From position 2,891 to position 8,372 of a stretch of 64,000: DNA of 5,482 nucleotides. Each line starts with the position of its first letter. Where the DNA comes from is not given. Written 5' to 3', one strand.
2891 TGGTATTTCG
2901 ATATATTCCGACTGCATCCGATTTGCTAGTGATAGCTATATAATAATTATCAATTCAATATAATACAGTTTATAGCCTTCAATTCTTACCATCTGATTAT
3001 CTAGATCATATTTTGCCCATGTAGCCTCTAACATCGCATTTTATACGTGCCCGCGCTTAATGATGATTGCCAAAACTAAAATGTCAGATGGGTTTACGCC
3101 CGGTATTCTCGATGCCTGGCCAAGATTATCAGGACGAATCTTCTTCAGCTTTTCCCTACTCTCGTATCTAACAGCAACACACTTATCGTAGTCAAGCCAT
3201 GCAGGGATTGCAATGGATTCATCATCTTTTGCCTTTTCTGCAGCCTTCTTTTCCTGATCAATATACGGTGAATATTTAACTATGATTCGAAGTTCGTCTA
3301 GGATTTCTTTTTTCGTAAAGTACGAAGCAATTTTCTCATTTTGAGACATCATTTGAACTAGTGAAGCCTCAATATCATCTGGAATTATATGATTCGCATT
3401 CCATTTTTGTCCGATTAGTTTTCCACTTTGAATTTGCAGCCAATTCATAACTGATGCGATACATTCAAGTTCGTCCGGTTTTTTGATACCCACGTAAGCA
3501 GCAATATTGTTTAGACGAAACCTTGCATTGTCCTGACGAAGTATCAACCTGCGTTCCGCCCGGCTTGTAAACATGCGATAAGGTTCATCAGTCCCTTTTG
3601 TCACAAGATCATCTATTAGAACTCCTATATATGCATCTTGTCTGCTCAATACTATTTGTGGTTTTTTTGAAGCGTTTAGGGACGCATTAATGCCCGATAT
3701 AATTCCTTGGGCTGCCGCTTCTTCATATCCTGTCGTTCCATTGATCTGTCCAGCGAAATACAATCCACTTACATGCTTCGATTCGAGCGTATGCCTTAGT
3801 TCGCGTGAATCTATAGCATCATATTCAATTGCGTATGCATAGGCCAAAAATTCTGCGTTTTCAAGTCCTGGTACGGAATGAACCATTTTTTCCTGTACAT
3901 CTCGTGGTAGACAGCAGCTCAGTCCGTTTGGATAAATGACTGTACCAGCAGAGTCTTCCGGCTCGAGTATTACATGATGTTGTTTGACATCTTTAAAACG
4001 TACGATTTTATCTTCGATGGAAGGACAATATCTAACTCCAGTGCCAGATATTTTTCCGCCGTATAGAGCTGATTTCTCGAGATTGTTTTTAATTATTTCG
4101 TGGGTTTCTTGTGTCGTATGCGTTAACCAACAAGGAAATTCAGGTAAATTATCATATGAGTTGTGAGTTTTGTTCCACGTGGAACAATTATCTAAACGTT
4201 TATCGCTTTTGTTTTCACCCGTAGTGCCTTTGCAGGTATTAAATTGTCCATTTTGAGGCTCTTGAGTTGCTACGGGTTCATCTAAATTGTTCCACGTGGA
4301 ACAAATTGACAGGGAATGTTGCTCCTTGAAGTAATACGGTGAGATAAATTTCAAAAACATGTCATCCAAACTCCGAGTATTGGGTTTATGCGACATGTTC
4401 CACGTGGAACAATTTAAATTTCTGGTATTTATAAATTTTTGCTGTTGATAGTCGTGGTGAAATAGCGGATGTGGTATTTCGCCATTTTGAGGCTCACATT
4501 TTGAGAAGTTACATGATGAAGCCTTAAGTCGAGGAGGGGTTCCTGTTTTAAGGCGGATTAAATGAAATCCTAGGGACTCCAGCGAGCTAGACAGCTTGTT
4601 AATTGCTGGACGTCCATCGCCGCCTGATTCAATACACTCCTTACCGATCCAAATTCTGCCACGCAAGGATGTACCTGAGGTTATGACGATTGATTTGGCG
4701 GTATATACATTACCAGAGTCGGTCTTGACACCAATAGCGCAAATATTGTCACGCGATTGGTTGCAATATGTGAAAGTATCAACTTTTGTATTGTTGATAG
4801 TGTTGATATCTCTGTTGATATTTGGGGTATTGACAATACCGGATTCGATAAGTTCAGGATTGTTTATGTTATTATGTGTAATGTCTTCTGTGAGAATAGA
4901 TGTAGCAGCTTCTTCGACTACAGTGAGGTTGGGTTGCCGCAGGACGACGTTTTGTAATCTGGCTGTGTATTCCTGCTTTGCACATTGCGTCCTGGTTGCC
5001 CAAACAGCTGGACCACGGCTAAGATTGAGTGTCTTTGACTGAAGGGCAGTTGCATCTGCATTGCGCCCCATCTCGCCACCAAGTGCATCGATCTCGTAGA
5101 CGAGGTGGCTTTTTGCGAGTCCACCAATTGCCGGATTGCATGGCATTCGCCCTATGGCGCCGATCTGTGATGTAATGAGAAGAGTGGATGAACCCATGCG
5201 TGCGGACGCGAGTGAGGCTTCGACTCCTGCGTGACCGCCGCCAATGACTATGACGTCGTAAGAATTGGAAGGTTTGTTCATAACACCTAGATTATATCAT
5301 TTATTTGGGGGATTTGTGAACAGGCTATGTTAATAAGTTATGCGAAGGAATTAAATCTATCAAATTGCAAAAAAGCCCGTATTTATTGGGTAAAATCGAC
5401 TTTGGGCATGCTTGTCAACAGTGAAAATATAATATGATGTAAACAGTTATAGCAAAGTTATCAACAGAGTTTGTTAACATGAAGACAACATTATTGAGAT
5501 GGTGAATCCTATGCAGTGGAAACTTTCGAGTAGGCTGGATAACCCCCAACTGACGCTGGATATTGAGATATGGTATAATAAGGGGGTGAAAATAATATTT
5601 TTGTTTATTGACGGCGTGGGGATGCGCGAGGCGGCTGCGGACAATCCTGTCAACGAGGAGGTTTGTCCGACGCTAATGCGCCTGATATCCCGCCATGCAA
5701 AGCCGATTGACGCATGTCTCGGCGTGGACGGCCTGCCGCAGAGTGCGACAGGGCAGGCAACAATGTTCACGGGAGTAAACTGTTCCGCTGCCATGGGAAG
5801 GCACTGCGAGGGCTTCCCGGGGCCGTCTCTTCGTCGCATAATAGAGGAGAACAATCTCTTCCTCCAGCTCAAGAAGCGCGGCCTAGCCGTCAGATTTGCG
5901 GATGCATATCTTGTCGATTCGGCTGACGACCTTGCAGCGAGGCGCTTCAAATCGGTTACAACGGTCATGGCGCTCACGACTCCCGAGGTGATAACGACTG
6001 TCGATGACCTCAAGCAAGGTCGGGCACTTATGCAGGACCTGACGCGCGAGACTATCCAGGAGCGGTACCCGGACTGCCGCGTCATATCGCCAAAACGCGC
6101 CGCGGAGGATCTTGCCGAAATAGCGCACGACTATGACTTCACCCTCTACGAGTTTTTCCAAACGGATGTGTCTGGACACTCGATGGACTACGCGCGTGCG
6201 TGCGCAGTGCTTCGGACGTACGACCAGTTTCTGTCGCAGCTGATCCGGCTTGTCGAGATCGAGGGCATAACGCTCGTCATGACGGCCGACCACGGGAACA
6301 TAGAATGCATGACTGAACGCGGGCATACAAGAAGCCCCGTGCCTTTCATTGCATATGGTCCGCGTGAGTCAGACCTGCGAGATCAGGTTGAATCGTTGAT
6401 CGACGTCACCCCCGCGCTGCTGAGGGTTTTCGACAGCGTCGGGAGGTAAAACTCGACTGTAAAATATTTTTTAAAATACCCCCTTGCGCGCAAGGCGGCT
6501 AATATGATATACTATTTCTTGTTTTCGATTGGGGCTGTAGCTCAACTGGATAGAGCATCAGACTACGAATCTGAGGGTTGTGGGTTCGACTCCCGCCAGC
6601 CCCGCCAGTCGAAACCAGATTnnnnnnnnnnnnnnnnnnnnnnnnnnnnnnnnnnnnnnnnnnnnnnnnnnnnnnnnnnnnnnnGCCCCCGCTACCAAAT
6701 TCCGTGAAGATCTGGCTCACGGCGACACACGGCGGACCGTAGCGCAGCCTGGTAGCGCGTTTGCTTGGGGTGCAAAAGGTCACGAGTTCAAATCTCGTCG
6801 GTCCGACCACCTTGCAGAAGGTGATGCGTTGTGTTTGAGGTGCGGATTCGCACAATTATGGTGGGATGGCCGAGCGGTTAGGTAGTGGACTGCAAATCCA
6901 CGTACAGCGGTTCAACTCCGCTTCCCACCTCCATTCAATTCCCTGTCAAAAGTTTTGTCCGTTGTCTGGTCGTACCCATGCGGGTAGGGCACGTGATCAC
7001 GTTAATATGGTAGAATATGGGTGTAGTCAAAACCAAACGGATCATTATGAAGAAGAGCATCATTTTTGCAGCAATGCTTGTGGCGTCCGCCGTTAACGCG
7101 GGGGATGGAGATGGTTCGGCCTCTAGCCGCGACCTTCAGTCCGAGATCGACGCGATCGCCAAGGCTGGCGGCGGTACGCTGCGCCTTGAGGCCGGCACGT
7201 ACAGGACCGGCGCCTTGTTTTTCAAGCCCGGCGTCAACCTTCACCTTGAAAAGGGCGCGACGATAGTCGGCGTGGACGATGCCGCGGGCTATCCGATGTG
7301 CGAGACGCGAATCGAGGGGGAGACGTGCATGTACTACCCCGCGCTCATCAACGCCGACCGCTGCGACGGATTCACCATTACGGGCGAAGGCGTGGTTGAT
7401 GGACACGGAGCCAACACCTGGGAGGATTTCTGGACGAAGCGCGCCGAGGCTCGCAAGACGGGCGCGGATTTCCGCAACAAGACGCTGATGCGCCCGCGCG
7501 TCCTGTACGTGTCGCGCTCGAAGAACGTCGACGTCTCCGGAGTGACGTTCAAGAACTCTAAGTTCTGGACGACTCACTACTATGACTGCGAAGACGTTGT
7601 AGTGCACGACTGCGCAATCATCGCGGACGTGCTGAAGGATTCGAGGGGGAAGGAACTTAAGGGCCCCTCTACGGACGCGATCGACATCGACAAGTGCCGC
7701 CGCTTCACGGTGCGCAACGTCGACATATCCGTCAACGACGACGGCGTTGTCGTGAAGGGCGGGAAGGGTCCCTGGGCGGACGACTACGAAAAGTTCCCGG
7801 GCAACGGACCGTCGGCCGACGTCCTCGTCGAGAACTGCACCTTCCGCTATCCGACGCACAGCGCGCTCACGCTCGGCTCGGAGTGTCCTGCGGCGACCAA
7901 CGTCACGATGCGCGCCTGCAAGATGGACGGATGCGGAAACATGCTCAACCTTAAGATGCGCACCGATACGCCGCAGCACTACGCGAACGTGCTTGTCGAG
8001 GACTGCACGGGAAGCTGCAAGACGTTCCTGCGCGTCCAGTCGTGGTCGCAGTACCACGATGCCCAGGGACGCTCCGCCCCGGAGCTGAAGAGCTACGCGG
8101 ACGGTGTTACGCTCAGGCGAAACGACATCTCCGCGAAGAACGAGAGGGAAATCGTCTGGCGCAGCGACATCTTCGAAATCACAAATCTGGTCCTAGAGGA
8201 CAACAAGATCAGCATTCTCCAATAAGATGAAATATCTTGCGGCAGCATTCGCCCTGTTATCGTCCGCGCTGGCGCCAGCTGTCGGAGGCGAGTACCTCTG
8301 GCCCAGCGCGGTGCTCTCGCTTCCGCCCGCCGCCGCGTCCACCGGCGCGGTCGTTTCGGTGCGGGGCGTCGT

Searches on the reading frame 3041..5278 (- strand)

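Call 32: search_protein_families(library=pfam, proteins=[window:3041-5278:-], max_evalue=0.001)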
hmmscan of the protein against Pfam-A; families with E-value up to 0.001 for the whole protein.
window:3041-5278:- (745 aa): 5 families
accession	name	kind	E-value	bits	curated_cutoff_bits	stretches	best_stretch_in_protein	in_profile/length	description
PF01134.28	GIDA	-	2.6e-141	471.6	22.1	2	8-291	1-235/391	Glucose inhibited division protein A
PF13932.14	SAM_GIDA_C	-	5.3e-21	74.6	27.1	1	681-736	1-56/57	tRNA modifying enzyme MnmG/GidA C-terminal helical bundle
PF12831.13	FAD_oxidored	-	9.1e-07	28.9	27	1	8-38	1-31/416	FAD dependent oxidoreductase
PF03486.20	HI0933_like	-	0.00011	22.2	50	0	8-37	2-31/244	HI0933-like protein Rossmann domain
PF07992.20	Pyr_redox_2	-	0.00071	19.5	26.1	0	7-55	1-50/291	Pyridine nucleotide-disulphide oxidoreductase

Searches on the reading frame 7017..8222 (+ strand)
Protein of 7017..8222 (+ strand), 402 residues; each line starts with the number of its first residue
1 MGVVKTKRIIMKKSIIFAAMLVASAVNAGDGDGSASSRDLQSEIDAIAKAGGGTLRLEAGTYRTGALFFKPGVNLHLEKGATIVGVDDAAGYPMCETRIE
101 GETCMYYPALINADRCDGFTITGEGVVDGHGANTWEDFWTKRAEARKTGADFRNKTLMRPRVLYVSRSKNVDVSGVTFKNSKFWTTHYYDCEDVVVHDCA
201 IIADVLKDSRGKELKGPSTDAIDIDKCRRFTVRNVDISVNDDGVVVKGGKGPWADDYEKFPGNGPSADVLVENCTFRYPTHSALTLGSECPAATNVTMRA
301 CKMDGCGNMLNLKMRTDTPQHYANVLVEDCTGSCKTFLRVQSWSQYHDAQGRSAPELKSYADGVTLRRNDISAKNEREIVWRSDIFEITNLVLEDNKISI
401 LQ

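Call 32: search_protein_families(library=pfam, proteins=[window:7017-8222:+], max_evalue=0.001)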
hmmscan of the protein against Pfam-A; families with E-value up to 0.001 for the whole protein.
window:7017-8222:+ (402 aa): 2 families
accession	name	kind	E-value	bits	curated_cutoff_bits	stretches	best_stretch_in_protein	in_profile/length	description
PF00295.23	Glyco_hydro_28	-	1.6e-18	67.3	22.9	1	104-317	46-225/324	Glycosyl hydrolases family 28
PF13229.12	Beta_helix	-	1.3e-08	35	25.9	1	164-309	4-141/158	Right handed beta helix region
